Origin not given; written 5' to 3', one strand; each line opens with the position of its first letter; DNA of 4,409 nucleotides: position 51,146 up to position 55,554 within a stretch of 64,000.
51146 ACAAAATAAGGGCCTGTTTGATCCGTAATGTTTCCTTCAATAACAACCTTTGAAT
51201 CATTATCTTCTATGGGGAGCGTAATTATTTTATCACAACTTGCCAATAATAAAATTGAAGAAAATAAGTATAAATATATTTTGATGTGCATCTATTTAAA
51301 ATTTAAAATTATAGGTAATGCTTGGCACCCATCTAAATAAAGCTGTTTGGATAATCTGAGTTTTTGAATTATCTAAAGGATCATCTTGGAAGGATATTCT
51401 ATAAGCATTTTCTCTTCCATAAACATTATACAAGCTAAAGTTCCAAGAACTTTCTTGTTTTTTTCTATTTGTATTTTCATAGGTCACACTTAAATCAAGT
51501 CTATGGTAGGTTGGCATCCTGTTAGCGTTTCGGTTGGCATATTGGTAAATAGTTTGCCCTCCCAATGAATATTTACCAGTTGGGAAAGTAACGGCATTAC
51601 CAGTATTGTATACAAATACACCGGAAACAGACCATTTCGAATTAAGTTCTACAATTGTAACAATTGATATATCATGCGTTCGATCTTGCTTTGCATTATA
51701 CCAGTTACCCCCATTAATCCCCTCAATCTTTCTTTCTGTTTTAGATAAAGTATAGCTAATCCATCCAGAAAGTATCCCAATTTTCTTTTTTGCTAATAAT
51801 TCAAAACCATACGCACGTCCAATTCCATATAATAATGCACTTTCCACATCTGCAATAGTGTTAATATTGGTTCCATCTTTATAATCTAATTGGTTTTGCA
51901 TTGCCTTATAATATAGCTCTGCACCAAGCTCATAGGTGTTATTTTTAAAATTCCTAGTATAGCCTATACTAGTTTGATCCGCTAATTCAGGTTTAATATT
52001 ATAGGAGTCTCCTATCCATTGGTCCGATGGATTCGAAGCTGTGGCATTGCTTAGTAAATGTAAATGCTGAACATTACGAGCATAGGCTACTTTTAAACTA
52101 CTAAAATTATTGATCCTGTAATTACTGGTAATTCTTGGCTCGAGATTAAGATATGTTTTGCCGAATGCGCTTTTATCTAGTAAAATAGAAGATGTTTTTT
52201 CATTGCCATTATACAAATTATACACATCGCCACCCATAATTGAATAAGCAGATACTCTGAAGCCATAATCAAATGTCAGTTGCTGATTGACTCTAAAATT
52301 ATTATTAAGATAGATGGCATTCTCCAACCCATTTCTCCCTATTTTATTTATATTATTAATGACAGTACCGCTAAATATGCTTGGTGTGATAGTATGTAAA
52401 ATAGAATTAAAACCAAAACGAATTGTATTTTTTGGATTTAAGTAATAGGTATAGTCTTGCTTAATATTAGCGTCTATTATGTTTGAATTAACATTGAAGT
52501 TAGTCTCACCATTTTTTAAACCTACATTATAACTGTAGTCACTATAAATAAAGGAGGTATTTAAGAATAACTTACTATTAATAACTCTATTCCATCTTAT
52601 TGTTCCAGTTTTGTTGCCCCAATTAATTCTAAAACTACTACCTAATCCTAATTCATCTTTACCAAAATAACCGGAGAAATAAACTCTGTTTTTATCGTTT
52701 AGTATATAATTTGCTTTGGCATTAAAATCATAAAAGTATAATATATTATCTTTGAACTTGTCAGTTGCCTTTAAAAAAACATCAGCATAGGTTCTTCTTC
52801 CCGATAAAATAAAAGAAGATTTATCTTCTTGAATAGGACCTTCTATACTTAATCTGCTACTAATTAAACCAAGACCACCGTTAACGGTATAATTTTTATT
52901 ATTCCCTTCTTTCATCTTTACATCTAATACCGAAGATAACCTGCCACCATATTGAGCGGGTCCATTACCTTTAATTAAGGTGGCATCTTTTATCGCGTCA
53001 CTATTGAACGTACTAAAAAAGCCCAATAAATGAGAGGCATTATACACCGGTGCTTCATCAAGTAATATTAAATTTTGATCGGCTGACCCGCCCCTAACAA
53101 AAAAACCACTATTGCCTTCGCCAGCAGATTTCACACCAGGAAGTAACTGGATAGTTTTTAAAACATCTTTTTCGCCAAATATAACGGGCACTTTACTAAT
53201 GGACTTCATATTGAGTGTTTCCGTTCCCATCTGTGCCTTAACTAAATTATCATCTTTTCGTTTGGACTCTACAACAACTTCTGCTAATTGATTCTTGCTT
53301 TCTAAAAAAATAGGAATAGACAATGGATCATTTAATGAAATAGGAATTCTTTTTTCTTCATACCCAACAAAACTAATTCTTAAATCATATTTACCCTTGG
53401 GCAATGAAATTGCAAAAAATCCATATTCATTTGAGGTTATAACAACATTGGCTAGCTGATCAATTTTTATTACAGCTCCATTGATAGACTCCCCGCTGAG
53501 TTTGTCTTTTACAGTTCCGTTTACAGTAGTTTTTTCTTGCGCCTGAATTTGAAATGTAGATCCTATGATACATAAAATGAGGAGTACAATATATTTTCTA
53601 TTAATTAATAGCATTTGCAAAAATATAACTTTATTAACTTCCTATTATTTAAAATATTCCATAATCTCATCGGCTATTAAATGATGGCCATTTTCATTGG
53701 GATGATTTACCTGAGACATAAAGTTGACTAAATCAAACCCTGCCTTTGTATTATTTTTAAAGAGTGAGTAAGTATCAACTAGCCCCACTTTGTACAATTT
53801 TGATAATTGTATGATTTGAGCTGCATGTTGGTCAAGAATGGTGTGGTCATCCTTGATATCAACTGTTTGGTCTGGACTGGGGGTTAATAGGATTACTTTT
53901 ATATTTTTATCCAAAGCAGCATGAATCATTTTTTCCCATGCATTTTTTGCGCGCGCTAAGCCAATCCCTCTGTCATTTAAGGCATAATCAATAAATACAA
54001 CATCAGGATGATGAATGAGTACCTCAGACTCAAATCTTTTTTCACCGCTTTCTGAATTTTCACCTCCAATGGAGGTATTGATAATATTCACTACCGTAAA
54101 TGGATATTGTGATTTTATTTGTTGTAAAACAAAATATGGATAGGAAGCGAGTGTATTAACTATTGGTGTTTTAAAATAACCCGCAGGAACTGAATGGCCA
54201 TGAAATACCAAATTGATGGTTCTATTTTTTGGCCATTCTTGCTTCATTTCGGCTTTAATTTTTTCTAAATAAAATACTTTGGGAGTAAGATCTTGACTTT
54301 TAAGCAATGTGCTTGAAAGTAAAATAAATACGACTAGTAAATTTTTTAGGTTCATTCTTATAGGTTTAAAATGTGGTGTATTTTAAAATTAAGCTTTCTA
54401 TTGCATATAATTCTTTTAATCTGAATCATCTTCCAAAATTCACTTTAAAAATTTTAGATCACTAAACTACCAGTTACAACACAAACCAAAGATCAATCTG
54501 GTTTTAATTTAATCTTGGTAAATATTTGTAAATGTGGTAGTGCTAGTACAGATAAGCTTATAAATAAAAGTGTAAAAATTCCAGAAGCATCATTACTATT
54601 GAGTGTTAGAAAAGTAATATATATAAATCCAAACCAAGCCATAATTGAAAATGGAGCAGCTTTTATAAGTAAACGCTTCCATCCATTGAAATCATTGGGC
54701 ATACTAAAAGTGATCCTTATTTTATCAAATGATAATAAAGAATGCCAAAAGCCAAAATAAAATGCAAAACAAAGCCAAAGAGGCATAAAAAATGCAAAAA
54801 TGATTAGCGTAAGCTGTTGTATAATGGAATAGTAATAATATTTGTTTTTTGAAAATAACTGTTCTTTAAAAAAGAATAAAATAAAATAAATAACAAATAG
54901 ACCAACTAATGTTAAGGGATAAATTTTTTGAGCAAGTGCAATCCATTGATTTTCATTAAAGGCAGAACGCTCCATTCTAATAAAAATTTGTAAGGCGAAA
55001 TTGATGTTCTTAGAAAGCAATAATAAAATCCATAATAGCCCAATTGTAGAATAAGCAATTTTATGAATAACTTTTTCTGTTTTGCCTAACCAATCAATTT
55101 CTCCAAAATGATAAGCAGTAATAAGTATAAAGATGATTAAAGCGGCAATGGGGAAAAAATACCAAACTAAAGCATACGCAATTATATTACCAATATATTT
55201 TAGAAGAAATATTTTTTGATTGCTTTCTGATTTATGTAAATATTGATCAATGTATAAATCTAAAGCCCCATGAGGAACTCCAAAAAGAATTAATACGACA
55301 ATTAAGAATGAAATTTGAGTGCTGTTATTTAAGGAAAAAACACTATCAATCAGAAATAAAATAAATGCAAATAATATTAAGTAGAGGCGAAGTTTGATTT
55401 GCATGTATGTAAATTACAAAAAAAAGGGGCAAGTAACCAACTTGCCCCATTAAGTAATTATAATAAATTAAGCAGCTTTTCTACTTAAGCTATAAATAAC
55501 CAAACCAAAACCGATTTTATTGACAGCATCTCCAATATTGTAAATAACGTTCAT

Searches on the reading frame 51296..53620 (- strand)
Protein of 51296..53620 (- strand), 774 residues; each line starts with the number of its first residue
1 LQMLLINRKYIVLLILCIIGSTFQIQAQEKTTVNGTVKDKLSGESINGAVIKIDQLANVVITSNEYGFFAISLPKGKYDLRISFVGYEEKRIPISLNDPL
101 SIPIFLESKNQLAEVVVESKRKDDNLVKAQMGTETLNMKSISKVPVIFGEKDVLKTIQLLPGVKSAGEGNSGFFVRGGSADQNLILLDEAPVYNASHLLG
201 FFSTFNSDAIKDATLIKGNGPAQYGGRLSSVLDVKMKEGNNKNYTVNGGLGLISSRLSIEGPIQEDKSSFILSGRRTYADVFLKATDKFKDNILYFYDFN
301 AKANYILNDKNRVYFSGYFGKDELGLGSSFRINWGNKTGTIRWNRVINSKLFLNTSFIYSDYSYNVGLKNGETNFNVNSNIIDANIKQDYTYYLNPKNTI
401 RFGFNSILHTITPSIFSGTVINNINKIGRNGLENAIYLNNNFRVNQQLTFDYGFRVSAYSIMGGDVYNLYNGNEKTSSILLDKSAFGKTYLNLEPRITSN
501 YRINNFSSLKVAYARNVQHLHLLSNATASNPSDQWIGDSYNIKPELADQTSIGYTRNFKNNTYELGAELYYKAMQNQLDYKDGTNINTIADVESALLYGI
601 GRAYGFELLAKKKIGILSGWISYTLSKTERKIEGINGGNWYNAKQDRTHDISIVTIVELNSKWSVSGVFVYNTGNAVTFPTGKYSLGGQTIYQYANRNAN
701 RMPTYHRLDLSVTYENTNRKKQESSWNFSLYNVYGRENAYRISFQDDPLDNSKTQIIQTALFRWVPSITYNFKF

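Call 65: search_protein_families(library=pfam, proteins=[window:51296-53620:-], max_evalue=0.00001)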
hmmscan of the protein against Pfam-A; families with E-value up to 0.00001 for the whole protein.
window:51296-53620:- (774 aa): 4 families
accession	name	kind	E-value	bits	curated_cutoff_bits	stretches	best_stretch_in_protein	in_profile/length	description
PF00593.30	TonB_dep_Rec_b-barrel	-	1.8e-14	54.9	27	1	285-732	24-435/436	TonB dependent receptor-like, beta-barrel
PF13715.12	CarbopepD_reg_2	-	4.7e-14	52.6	32.2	1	33-117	1-88/88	CarboxypepD_reg-like domain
PF13620.12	CarboxypepD_reg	-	9.6e-11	42.3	32.3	1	32-96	1-69/82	Carboxypeptidase regulatory-like domain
PF07715.20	Plug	-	1.8e-09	38.5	23.9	1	151-227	23-102/107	TonB-dependent Receptor Plug Domain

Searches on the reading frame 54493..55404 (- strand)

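Call 65: search_protein_families(library=pfam, proteins=[window:54493-55404:-], max_evalue=0.00001)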
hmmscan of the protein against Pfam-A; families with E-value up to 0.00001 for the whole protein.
window:54493-55404:- (303 aa): 1 family
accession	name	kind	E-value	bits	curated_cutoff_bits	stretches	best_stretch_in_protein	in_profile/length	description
PF15461.11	BCD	-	4.4e-36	125.3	28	1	37-295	2-263/267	Beta-carotene 15,15'-dioxygenase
